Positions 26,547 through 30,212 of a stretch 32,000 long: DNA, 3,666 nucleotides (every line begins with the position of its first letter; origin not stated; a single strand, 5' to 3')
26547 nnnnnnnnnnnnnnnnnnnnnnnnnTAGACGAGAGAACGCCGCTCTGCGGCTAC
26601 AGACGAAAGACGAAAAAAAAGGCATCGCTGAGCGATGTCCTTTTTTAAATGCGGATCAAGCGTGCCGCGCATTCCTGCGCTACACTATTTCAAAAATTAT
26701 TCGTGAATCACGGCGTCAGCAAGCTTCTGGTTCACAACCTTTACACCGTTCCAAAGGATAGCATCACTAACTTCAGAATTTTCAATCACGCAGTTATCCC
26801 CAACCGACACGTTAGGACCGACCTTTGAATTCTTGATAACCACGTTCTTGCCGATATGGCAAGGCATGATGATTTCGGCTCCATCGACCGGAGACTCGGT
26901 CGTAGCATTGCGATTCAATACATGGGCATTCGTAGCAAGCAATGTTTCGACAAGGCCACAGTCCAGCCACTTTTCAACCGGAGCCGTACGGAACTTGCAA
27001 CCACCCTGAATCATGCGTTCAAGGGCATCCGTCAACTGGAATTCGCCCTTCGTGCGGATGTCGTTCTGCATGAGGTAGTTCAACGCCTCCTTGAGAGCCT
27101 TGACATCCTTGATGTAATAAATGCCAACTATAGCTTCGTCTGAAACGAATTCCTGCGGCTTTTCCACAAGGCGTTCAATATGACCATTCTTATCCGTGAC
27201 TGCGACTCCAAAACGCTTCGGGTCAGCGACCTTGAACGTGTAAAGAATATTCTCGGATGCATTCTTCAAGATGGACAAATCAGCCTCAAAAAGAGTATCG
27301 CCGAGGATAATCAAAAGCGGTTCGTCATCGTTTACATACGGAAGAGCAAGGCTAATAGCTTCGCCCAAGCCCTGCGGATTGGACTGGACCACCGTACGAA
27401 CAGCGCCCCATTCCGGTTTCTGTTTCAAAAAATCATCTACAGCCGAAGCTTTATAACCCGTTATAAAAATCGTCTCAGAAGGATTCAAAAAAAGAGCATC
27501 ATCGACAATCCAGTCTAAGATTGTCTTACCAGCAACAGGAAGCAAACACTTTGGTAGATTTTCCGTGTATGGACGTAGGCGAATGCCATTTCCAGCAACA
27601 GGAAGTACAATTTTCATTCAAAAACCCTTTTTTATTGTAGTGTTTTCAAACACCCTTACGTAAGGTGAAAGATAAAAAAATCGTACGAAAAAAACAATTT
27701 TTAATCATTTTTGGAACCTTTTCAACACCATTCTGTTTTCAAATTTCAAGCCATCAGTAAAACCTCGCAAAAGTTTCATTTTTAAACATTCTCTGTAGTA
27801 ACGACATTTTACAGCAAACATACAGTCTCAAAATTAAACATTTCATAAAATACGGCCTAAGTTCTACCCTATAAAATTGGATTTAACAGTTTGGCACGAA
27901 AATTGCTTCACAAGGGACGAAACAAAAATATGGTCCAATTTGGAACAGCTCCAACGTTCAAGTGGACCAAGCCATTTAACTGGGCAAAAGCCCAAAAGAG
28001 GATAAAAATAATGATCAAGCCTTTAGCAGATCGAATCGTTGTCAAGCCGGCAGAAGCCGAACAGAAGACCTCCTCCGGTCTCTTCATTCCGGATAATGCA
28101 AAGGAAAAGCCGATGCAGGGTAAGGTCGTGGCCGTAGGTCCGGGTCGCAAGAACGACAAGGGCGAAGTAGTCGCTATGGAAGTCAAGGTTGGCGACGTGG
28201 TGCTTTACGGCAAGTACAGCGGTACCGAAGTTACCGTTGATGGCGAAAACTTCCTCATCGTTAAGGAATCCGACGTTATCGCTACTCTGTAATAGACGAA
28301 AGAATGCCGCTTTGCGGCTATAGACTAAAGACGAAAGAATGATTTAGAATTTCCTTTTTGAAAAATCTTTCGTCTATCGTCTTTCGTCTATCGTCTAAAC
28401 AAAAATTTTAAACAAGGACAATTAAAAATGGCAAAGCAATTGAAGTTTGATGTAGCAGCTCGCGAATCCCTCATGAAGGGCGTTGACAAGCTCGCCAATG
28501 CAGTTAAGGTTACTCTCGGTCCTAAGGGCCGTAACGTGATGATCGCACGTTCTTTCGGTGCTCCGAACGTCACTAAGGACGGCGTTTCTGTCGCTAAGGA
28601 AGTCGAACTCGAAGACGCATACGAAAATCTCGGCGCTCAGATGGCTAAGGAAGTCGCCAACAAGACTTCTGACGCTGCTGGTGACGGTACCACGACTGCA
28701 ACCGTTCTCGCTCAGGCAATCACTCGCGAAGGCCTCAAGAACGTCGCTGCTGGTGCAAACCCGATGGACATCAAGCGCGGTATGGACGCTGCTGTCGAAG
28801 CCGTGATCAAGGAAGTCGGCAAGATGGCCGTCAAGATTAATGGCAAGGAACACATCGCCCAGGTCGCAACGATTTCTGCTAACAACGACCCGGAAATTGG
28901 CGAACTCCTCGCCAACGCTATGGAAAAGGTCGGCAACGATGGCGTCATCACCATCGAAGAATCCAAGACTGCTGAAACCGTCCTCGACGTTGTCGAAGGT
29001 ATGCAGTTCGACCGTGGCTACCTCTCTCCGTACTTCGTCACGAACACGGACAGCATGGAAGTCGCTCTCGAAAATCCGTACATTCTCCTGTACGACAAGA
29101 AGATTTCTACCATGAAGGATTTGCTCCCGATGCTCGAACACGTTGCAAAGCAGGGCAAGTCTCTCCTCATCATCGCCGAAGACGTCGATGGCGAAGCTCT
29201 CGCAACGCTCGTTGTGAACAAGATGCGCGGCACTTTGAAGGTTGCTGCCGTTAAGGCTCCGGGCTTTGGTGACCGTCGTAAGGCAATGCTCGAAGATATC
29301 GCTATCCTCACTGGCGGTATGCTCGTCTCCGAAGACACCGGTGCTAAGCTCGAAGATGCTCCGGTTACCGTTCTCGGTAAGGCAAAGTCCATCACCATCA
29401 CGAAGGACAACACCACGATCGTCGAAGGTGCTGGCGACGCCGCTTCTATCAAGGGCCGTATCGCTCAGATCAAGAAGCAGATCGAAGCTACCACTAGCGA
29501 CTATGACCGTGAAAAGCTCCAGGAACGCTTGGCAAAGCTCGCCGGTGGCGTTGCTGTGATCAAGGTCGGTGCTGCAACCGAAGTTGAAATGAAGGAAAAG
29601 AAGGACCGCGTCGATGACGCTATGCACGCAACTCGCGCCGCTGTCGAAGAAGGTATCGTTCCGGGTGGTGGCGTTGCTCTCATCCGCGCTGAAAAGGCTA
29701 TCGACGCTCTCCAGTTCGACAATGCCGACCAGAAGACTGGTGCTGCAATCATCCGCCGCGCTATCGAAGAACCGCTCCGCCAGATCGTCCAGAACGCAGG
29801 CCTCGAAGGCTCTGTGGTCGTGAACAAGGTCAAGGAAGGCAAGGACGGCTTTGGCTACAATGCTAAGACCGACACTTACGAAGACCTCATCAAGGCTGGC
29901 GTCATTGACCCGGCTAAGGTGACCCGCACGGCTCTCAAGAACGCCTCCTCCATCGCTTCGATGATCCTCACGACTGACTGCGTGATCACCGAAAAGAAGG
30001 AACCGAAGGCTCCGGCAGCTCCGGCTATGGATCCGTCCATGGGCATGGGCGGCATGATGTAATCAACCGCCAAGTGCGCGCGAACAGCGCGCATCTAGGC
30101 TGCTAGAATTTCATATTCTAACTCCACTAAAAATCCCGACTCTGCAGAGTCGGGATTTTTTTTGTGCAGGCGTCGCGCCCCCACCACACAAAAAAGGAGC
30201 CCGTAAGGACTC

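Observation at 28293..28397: Archetype of a dispersed heptamer-palindromic element family, sitting between groES and groEL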

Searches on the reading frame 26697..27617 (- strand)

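Call 16: search_protein_families(library=pfam, proteins=[window:26697-27617:-])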
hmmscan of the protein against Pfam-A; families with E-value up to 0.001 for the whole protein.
window:26697-27617:- (306 aa): 4 families
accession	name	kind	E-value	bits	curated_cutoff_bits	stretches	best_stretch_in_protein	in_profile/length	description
PF00483.29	NTP_transferase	-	5.5e-27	95.3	21.2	1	7-234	6-243/245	Nucleotidyl transferase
PF12804.13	NTP_transf_3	-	3.7e-07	30.9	27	1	7-110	5-98/160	MobA-like NTP transferase domain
PF00132.30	Hexapep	-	4.8e-06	26.5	27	1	252-280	1-30/36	Bacterial transferase hexapeptide (six repeats)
PF25084.1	LbH_EIF2B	-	6.3e-06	26.6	54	1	247-294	39-87/105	EIF2B subunit epsilon LbH domain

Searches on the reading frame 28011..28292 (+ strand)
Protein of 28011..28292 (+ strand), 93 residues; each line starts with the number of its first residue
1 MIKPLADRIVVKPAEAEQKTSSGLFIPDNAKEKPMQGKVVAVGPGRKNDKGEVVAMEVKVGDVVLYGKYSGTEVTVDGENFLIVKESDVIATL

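Call 16: search_protein_families(library=pfam, proteins=[window:28011-28292:+])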
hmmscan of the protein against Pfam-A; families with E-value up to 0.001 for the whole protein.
window:28011-28292:+ (93 aa): 1 family
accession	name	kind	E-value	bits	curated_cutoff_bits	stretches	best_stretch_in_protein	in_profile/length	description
PF00166.26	Cpn10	-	1.5e-35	121.5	21.1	1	2-92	2-92/93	Chaperonin 10 Kd subunit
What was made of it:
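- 28011..28292 (+): groES (Cpn10), 93 aa. call 16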

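Call 32: find_homologous_proteins(query=window:28011-28292:+, max_evalue=1e-20)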
Query window:28011-28292:+ (93 aa): 7904 proteins with E <= 1e-20 among 8000 candidates; the best 120 are listed.
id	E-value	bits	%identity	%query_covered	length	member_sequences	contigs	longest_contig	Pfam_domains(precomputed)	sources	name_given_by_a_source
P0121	4.3e-51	188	100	100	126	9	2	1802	PF00166.27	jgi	jgi:chaperonin GroES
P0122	5.0e-51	188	100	100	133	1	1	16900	PF00166.27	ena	-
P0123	9.6e-51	187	99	100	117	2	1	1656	PF00166.27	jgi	jgi:chaperonin GroES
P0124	1.0e-50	187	99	100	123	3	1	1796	PF00166.27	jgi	jgi:chaperonin GroES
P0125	1.7e-50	186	99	100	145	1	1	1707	PF00166.27,PF12161.15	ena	-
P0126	2.0e-50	186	99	100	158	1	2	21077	PF00166.27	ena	-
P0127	3.1e-50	185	98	100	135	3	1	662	PF00166.27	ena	-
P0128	3.3e-50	185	98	100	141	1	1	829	PF00166.27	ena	-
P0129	3.5e-50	185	100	98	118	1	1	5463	PF00166.27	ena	-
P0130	4.1e-50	185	98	100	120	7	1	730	PF00166.27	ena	-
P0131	4.1e-50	185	98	100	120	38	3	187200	PF00166.27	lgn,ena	-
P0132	4.3e-50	185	98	100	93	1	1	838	PF00166.27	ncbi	-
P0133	6.0e-50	184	98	100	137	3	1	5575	PF00166.27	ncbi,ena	-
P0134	8.7e-50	184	97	100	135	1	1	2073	PF00166.27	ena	-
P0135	3.2e-49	182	94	97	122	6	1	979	PF00166.27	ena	-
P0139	4.7e-49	182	92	100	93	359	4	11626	PF00166.27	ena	-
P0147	2.5e-45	170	86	100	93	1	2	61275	PF00166.27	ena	-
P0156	2.1e-41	157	80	100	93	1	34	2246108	PF00166.27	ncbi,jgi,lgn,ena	jgi:chaperonin GroES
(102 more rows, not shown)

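Call 34: find_encoding_contigs(protein=P0131, flank=1500, max_places=3)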
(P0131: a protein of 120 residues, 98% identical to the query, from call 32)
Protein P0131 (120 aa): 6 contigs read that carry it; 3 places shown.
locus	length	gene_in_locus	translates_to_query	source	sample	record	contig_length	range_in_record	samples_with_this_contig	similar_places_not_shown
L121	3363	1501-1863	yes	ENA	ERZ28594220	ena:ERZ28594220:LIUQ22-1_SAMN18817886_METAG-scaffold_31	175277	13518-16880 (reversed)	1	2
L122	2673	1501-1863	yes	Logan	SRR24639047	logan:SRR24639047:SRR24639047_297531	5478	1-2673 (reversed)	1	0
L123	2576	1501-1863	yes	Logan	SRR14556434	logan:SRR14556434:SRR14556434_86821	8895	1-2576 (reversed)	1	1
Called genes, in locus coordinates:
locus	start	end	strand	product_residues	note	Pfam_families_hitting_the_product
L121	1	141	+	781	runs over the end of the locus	PF05170:AsmA, PF05359:DUF748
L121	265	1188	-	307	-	PF00483:NTP_transferase, PF12804:NTP_transf_3 (weak)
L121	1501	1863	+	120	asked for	PF00166:Cpn10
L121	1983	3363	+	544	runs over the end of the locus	PF00118:Cpn60_TCP1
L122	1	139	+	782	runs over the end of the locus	PF05170:AsmA, PF05359:DUF748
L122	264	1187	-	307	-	PF00132:Hexapep (faint), PF00483:NTP_transferase, PF12804:NTP_transf_3 (weak)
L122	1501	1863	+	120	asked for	PF00166:Cpn10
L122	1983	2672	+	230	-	?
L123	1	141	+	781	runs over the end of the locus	PF05170:AsmA, PF05359:DUF748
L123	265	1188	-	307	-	PF00483:NTP_transferase, PF12804:NTP_transf_3 (weak)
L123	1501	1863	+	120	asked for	PF00166:Cpn10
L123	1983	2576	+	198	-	?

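Call 35: find_encoding_contigs(protein=P0139, flank=1500, max_places=3)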
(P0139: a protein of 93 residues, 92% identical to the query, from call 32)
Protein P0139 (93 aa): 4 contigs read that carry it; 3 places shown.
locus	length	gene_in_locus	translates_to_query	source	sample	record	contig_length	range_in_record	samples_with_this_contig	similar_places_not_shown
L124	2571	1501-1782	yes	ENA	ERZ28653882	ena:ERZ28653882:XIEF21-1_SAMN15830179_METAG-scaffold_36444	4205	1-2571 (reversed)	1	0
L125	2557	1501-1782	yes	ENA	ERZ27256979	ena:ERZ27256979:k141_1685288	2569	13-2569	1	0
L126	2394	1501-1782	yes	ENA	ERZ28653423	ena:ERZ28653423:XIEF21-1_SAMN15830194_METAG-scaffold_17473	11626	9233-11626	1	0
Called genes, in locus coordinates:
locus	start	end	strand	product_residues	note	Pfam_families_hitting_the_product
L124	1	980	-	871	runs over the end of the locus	?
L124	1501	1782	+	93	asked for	PF00166:Cpn10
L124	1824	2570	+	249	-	?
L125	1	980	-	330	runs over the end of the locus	?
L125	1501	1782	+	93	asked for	PF00166:Cpn10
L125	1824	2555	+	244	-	?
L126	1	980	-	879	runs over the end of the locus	PF18370:RGI_lyase, PF25292:Beta-prop_CGLA (faint), PF13517:FG-GAP_3 (faint), PF21348:RGL11_C, PF03422:CBM_6 (weak), PF22704:CBM13-like (weak)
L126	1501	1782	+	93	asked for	PF00166:Cpn10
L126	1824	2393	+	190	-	?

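Call 36: find_encoding_contigs(protein=P0147, flank=1500, max_places=2)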
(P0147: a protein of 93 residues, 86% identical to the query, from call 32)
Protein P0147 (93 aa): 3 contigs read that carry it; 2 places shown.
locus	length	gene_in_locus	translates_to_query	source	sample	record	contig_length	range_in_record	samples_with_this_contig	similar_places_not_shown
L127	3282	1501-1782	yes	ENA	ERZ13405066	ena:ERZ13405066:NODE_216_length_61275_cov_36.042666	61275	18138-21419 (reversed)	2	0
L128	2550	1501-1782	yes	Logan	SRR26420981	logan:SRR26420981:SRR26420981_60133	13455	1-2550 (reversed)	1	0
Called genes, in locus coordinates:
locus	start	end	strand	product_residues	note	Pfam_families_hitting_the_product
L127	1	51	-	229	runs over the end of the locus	PF00691:OmpA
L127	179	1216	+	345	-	-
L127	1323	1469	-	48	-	-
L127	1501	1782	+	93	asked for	PF00166:Cpn10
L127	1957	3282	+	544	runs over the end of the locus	PF00118:Cpn60_TCP1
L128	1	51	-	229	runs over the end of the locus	PF00691:OmpA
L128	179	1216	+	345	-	-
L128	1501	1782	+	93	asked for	PF00166:Cpn10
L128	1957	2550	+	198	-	?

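Call 37: find_encoding_contigs(protein=P0156, flank=1500, max_places=3)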
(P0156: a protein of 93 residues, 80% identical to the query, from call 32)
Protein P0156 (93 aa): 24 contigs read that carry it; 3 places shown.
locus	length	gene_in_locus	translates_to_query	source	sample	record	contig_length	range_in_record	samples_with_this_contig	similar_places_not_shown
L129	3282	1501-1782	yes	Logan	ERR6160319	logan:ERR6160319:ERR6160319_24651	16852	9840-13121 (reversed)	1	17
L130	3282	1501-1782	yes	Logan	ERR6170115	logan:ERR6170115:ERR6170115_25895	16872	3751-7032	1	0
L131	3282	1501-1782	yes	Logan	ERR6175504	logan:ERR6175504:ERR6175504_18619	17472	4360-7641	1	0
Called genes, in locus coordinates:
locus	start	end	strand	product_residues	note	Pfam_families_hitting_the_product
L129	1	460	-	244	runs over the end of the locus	PF07826:IMP_cyclohyd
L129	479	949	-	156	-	-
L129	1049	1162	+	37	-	-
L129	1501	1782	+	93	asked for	PF00166:Cpn10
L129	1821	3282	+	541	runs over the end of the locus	PF00118:Cpn60_TCP1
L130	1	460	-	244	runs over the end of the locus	PF07826:IMP_cyclohyd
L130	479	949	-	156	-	-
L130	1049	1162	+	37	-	-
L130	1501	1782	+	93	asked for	PF00166:Cpn10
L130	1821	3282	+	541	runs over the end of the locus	PF00118:Cpn60_TCP1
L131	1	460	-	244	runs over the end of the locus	PF07826:IMP_cyclohyd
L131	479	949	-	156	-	-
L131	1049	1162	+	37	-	-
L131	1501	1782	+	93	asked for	PF00166:Cpn10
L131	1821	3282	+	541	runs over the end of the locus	PF00118:Cpn60_TCP1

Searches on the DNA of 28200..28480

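Call 60: search_rna_families(source=window, start=28200, end=28480, threshold=evalue, max_evalue=10)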
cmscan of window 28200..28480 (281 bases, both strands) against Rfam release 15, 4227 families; matches with E-value up to 10: 3.
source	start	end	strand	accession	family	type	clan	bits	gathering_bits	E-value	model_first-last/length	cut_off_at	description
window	28321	28390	-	RF00896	mir-787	Gene; miRNA;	-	23.2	57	0.019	1-72/72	no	mir-787 microRNA precursor family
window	28329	28454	+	RF00038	PrfA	Cis-reg; thermoregulator;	-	22.4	88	0.59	1-132/132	no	PrfA thermoregulator UTR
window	28307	28408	+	RF04164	MIR1507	Gene; miRNA;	-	17.6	73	0.2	1-107/107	no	MIR1507 microRNA precursor family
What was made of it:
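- On Any Rfam family: The permissive scan of 28200-28480 gives only chance miRNA and PrfA hits far below their gathering scores (call 60).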

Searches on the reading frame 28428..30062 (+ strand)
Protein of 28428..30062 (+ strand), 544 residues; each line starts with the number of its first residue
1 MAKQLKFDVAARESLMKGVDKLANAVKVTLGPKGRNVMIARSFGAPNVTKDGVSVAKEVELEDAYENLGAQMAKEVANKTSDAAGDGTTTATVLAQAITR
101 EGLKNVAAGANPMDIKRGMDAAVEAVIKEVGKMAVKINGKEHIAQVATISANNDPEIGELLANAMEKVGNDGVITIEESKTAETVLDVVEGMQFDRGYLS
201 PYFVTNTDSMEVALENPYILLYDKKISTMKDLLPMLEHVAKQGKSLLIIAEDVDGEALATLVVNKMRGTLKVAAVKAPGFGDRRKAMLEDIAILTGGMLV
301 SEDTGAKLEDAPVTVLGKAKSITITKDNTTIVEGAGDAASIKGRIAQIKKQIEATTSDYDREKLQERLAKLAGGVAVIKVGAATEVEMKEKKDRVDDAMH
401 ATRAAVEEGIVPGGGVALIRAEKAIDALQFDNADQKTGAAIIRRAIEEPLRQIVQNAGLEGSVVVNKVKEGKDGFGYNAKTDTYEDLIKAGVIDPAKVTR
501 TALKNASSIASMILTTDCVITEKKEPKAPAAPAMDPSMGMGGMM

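Call 16: search_protein_families(library=pfam, proteins=[window:28428-30062:+])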
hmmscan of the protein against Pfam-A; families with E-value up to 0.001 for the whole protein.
window:28428-30062:+ (544 aa): 1 family
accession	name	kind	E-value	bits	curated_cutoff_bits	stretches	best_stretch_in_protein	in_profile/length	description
PF00118.29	Cpn60_TCP1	-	1e-80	272.2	34.3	1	22-524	1-490/490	TCP-1/cpn60 chaperonin family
